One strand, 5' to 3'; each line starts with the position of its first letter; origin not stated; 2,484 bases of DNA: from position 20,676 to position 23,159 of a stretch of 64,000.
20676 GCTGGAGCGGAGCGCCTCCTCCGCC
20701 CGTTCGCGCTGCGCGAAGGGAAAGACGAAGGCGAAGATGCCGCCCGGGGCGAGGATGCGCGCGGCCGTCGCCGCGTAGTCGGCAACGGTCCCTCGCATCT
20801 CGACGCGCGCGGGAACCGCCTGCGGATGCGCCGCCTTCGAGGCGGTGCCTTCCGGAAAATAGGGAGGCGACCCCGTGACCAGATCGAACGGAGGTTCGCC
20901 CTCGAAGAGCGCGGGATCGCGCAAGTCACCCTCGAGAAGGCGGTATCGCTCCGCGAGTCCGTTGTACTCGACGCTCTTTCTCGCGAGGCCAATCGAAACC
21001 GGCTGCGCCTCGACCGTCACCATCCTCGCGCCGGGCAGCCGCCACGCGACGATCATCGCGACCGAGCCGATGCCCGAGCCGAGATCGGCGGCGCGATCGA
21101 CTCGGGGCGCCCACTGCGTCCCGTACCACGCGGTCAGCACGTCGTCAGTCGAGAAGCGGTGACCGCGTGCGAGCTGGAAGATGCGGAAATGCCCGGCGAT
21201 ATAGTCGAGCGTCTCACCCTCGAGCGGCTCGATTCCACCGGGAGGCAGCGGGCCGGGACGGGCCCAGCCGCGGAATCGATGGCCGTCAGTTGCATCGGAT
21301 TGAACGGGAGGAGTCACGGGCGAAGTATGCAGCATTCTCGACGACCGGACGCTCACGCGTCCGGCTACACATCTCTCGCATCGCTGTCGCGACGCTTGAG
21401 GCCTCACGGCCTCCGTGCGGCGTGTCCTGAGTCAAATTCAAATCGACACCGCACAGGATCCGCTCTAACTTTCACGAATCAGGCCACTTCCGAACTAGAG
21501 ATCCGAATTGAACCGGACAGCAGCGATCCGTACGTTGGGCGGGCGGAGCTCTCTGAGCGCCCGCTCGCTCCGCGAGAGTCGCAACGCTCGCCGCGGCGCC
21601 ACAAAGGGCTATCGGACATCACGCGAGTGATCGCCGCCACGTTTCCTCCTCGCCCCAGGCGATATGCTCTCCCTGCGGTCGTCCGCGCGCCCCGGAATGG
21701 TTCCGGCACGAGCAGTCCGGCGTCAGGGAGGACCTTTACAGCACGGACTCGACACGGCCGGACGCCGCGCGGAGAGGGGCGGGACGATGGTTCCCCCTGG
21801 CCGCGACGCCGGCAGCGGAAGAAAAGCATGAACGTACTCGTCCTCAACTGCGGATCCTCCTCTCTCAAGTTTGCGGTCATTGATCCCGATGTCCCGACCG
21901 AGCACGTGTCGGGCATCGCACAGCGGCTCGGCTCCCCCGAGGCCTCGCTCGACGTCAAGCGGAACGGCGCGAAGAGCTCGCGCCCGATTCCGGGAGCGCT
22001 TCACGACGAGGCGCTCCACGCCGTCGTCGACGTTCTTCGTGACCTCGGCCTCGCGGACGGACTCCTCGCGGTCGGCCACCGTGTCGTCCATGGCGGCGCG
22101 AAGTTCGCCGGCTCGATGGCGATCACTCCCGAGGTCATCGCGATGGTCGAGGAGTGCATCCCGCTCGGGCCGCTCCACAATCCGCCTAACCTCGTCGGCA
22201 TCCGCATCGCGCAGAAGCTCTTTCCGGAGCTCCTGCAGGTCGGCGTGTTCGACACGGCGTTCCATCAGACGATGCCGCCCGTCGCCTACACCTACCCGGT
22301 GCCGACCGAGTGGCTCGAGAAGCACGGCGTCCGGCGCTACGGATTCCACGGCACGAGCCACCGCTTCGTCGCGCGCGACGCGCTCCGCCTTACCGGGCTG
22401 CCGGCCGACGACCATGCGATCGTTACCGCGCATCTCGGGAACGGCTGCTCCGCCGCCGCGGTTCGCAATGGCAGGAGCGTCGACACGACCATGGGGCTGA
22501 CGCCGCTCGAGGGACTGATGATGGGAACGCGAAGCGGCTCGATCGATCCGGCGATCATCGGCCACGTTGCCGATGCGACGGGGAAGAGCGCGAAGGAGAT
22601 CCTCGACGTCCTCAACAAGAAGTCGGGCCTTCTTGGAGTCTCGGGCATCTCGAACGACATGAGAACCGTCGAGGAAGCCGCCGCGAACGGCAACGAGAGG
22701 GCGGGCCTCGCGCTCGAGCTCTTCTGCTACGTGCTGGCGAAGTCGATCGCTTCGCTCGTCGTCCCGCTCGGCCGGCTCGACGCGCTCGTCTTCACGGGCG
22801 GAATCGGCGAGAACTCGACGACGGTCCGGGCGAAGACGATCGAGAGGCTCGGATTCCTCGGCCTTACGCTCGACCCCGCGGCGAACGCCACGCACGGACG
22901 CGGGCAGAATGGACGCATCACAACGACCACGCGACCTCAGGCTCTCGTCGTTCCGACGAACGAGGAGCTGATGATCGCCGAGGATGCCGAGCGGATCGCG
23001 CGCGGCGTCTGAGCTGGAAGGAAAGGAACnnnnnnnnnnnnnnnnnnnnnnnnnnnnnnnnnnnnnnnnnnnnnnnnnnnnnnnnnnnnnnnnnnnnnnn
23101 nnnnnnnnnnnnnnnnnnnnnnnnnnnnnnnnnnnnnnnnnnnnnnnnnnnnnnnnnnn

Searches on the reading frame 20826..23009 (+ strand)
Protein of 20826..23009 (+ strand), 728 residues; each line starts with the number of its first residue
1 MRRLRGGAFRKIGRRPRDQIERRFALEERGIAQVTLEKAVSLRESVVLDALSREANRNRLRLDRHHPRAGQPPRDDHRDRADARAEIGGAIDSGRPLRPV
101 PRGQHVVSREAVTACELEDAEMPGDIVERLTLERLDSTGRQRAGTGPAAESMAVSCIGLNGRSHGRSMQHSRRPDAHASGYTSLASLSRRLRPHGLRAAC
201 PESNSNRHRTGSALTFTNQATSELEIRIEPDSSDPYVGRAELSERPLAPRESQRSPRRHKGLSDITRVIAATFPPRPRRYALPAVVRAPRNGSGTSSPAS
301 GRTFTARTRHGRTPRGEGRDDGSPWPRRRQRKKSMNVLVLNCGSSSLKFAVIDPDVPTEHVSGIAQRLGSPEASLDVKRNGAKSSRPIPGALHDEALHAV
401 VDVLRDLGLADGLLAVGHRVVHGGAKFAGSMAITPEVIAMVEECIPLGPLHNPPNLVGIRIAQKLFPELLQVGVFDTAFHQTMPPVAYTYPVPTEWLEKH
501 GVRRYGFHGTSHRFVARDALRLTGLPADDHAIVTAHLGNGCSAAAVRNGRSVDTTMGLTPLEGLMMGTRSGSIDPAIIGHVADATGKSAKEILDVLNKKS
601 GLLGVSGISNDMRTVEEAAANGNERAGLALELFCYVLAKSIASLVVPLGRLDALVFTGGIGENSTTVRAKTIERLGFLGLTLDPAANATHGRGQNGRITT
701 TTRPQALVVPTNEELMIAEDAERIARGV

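Call 27: search_protein_families(library=pfam, proteins=[window:20826-23009:+], max_evalue=0.001)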
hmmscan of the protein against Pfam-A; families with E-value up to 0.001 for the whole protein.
window:20826-23009:+ (728 aa): 1 family
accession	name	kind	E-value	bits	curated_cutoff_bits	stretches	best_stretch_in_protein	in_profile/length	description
PF00871.23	Acetate_kinase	-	9.1e-146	485.9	22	1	337-719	2-392/392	Acetokinase family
